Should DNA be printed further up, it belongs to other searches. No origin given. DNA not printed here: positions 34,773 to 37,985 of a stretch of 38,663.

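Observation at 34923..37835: Unusual roughly 970-aa domain fusion: cytoplasmic GT-A, external alkaline-phosphatase-like domain, C-terminal ~10-TM domain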

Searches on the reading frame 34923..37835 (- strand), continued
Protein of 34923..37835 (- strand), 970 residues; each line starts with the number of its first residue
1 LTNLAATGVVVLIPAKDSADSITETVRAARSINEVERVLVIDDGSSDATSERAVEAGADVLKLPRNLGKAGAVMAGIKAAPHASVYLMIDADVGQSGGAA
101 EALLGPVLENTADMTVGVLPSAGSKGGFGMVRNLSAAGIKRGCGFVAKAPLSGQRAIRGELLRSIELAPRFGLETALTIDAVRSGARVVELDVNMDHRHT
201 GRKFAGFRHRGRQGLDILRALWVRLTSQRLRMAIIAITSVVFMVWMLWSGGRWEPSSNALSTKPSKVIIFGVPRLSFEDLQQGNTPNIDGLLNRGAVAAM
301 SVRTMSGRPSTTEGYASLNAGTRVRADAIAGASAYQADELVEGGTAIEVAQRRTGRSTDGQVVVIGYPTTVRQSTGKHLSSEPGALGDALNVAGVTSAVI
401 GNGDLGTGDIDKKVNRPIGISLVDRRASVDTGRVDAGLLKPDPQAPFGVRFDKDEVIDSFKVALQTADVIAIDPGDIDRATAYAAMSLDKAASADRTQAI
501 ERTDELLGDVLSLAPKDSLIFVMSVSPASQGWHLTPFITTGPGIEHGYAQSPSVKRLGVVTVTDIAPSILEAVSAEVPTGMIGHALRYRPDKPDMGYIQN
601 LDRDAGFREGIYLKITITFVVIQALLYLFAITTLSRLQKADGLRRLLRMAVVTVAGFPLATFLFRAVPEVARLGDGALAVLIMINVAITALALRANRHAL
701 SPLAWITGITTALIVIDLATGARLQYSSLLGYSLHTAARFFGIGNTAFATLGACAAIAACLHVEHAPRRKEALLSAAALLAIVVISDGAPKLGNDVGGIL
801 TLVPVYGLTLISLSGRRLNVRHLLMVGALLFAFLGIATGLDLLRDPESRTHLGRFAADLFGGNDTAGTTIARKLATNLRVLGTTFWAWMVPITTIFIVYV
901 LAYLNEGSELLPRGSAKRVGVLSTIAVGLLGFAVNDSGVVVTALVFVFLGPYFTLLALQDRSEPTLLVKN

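Call 41: find_encoding_contigs(protein=P0090, flank=10000, max_places=2)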
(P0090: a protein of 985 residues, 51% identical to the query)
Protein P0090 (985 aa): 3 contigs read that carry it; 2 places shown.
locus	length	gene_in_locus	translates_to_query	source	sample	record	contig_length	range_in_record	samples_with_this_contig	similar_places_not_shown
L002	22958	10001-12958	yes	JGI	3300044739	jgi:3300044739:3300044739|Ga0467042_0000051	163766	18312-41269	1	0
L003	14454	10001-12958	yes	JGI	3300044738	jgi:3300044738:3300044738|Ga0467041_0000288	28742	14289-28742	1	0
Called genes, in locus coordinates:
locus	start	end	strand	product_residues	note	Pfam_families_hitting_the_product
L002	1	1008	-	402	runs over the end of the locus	PF06245:DUF1015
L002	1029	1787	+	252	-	PF13344:Hydrolase_6, PF13242:Hydrolase_like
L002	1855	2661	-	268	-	PF01694:Rhomboid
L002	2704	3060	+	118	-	-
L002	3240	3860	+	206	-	PF01728:FtsJ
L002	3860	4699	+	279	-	PF01513:NAD_kinase, PF20143:NAD_kinase_C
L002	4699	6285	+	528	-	PF02463:SMC_N, PF13476:AAA_23, PF13304:AAA_21 (faint)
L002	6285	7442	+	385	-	PF01973:MptE-like (weak), PF04263:TPK_catalytic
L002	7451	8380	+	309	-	PF11382:MctB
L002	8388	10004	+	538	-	PF03023:MurJ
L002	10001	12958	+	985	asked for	PF00535:Glycos_transf_2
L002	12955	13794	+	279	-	-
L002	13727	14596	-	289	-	-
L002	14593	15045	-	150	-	-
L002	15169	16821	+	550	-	PF06418:CTP_synth_N, PF00117:GATase, PF07722:Peptidase_C26 (faint)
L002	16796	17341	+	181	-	PF00293:NUDIX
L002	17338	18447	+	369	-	PF05222:AlaDh_PNT_N, PF01262:AlaDh_PNT_C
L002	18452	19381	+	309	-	PF02899:Phage_int_SAM_1, PF00589:Phage_integrase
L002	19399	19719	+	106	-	PF01258:zf-dskA_traR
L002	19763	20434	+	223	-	PF02163:Peptidase_M50 (weak)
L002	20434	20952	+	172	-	-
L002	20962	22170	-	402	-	PF00127:Copper-bind (faint)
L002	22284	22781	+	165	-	PF26580:Mtb12_C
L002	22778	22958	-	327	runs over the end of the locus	PF00579:tRNA-synt_1b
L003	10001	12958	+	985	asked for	PF00535:Glycos_transf_2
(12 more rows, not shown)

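Call 43: find_related_loci(query=A1, collection=genome_contigs, flank=8000)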
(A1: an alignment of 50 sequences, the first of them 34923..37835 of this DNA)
Query A1 (970 aa) in genome_contigs; peptide patterns used: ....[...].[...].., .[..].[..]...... (x = any residue, [..] = any of these).
600 stretches matched a pattern (row limit reached: there are more); 278 encode a relative of the query (tblastn E <= 1e-3); the best 80 are kept; 80 distinct loci.
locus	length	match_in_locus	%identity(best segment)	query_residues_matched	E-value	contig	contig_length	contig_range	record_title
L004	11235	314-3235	46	9-966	0e+0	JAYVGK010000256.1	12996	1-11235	MAG: Acidimicrobiales bacterium isolate GL46_Up_concoct_70 GL46_Up_concoct_70_255, whole genome shotgun sequence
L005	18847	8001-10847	55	10-958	0e+0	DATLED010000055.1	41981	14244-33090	MAG TPA_asm: Acidimicrobiales bacterium isolate SMAG_U14367 k141_9932283, whole genome shotgun sequence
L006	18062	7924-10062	30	266-957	9e-53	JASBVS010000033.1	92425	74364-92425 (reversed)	MAG: Bacillota bacterium isolate Bu54 Bu54_contig33, whole genome shotgun sequence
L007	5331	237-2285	29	264-963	4e-48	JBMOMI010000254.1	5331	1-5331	MAG: Actinomycetota bacterium isolate Betzabe_MAG046 MAG046_254, whole genome shotgun sequence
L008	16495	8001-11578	44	9-964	5e-45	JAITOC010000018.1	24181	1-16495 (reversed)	MAG: Coriobacteriales bacterium isolate Po218_bin41 k119_2227000, whole genome shotgun sequence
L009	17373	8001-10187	26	253-950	4e-49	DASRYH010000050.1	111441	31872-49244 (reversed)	MAG TPA_asm: Coriobacteriia bacterium isolate SMAG_U13147 k141_37455, whole genome shotgun sequence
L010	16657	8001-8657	45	7-225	1e-43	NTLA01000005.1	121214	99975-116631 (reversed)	MAG: Acidimicrobiales bacterium MED-G01 Acidimicrobiales-MED-G01-C5, whole genome shotgun sequence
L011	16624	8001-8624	47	9-217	5e-40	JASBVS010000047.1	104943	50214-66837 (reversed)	MAG: Bacillota bacterium isolate Bu54 Bu54_contig47, whole genome shotgun sequence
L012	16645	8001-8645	45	9-224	1e-37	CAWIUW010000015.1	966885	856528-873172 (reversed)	MAG: uncultured Actinomycetota bacterium isolate MFD02840.bin.1.241 genome assembly, contig: contig_77277, whole genome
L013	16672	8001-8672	46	7-224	2e-37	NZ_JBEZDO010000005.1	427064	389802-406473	Nonomuraea sp. NPDC049152 NPDC049152_32_E10.ctg-0005, whole genome shotgun sequence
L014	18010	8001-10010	28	278-953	6e-36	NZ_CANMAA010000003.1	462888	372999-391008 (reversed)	Uncultured Pseudokineococcus sp. isolate 4-144.fasta NODE_3, whole genome shotgun sequence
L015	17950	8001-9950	25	268-944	5e-35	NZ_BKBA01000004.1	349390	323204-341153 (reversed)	Knoellia locipacati strain NBRC 109775 sequence04, whole genome shotgun sequence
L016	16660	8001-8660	41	1-221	2e-34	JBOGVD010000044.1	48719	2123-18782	MAG: Actinomycetota bacterium isolate M3-S_metawrap_bin.228 k127_1884344, whole genome shotgun sequence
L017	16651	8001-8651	40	9-217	3e-33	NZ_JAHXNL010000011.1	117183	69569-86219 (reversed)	Georgenia sp. EYE_87 Seq_11, whole genome shotgun sequence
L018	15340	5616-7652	27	267-964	1e-40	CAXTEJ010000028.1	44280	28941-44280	MAG TPA_asm: uncultured Actinomycetales bacterium isolate private_T1887_metawrap_bin.12 genome assembly, contig: private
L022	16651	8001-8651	39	9-217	4e-32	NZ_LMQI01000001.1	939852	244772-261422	Cellulomonas sp. Leaf395 contig_1, whole genome shotgun sequence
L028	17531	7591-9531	27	266-951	3e-38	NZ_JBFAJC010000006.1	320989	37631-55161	Actinoallomurus sp. NPDC050550 NPDC050550_122_G12.ctg-0006, whole genome shotgun sequence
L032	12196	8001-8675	39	9-224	1e-25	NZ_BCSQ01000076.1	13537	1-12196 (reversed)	Janibacter anophelis NBRC 107843, whole genome shotgun sequence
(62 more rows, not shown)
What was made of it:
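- Tried and rejected: It was repeated with A1 (call 43).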

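Call 52: find_homologous_proteins(query=L022:8710-11013:-, max_evalue=0.001)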
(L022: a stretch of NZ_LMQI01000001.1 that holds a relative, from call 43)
Query L022:8710-11013:- (767 aa): 559 proteins with E <= 0.001 among 8000 candidates; the best 120 are listed.
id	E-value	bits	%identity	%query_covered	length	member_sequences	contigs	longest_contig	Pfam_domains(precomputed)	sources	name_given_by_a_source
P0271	0.0e+0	1482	92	100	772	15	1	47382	-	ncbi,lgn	ncbi:hypothetical protein [Cellulomonas sp. P5_C5]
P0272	0.0e+0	1471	92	98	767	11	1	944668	-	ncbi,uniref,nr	ncbi:hypothetical protein [Cellulomonas sp. Leaf334]|uniref:hypothetical protein n=1 Tax=Cellulomona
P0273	0.0e+0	1398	89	98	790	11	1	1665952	-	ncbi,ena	-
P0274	0.0e+0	1386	86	100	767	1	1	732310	-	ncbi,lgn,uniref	ncbi:hypothetical protein [Cellulomonas sp. ICMP 17802]|uniref:hypothetical protein n=1 Tax=Cellulom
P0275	0.0e+0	1375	86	98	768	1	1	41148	-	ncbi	ncbi:MAG: hypothetical protein ABWY33_09735 [Cellulomonas sp.]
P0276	0.0e+0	1375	87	99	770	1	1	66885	-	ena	-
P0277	0.0e+0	1369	85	100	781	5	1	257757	-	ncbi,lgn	ncbi:hypothetical protein [Cellulomonas sp. P5_E12]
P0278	0.0e+0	1366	84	100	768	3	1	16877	-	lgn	-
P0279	0.0e+0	1358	85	98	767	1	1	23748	-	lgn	-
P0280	0.0e+0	1338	86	96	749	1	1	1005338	-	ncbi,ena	-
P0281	0.0e+0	1336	84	98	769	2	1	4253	-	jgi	-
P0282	0.0e+0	1323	83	100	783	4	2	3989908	-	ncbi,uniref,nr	ncbi:hypothetical protein [Cellulomonas fengjieae]|uniref:hypothetical protein n=1 Tax=Cellulomonas 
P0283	0.0e+0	1142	76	94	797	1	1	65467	-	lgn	-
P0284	0.0e+0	1142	77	94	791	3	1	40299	-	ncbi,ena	-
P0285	0.0e+0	1140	75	93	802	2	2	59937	-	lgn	-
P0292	0.0e+0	1094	74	93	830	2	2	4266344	-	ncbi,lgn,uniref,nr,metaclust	ncbi:hypothetical protein Celf_3607 [Cellulomonas fimi ATCC 484]|uniref:Uncharacterized protein n=1 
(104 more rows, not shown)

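Call 53: find_encoding_contigs(protein=P0292, flank=10000, max_places=1)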
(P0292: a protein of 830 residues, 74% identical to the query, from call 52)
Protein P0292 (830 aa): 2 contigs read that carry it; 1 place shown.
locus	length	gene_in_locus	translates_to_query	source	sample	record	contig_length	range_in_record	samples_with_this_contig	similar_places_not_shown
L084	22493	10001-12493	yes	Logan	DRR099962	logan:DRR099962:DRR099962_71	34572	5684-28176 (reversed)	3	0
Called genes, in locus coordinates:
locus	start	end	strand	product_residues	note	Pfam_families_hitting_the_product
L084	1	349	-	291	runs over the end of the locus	PF00892:EamA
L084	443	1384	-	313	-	PF00528:BPD_transp_1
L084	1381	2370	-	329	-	PF00528:BPD_transp_1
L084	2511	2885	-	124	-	-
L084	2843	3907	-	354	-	PF01547:SBP_bac_1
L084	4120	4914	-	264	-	PF00702:Hydrolase (faint), PF08282:Hydrolase_3, PF12710:HAD (faint), PF08282:Hydrolase_3, PF05116:S6PP (weak)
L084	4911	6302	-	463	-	PF02403:Seryl_tRNA_N, PF00587:tRNA-synt_2b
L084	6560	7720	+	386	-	PF00781:DAGK_cat, PF01513:NAD_kinase (weak), PF19279:YegS_C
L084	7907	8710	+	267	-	PF17210:SdrD_B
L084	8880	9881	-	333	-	PF00800:PDT, PF01842:ACT (faint)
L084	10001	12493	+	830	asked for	-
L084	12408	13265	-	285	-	PF13641:Glyco_tranf_2_3 (weak), PF00535:Glycos_transf_2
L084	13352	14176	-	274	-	PF19348:DUF5926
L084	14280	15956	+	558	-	PF02878:PGM_PMM_I, PF02879:PGM_PMM_II, PF02880:PGM_PMM_III, PF00408:PGM_PMM_IV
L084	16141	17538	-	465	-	PF02826:2-Hacid_dh_C (faint), PF03446:NAD_binding_2 (faint), PF03721:UDPG_MGDP_dh_N, PF03807:F420_oxidored (faint), PF00984:UDPG_MGDP_dh, PF03720:UDPG_MGDP_dh_C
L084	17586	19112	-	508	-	-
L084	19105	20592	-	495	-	PF13641:Glyco_tranf_2_3, PF00535:Glycos_transf_2, PF13506:Glyco_transf_21, PF03142:Chitin_synth_2 (faint), PF13632:Glyco_trans_2_3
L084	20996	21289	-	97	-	PF00583:Acetyltransf_1 (weak), PF14542:Acetyltransf_CG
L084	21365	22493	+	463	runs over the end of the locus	PF07690:MFS_1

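Call 59: search_protein_families(library=pfam, proteins=[L013:8855-10339:+, L015:9982-11517:-, L018:9733-11454:-, L028:9518-11239:-, L032:8480-10279:+], max_evalue=0.1)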
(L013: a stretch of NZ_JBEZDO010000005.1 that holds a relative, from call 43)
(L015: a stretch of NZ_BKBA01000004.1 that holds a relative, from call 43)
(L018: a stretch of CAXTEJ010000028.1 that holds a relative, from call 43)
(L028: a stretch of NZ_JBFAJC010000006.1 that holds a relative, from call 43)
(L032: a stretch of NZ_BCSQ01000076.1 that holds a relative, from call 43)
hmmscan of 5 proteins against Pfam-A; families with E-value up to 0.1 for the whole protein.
L013:8855-10339:+ (495 aa): 1 family
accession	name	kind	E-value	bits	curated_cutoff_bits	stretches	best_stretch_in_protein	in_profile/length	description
PF09594.16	GT87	-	4.2e-06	27.1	25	1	172-397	2-231/237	Glycosyltransferase family 87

L015:9982-11517:- (512 aa): 0 families

L018:9733-11454:- (574 aa): 1 family
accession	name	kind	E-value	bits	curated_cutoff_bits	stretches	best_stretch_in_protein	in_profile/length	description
PF09594.16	GT87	-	0.0024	18.1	25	1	247-470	2-226/237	Glycosyltransferase family 87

L028:9518-11239:- (574 aa): 0 families

L032:8480-10279:+ (600 aa): 1 family
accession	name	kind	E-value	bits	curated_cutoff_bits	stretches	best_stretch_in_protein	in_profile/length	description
PF09594.16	GT87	-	6.5e-08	33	25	1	221-340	2-123/237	Glycosyltransferase family 87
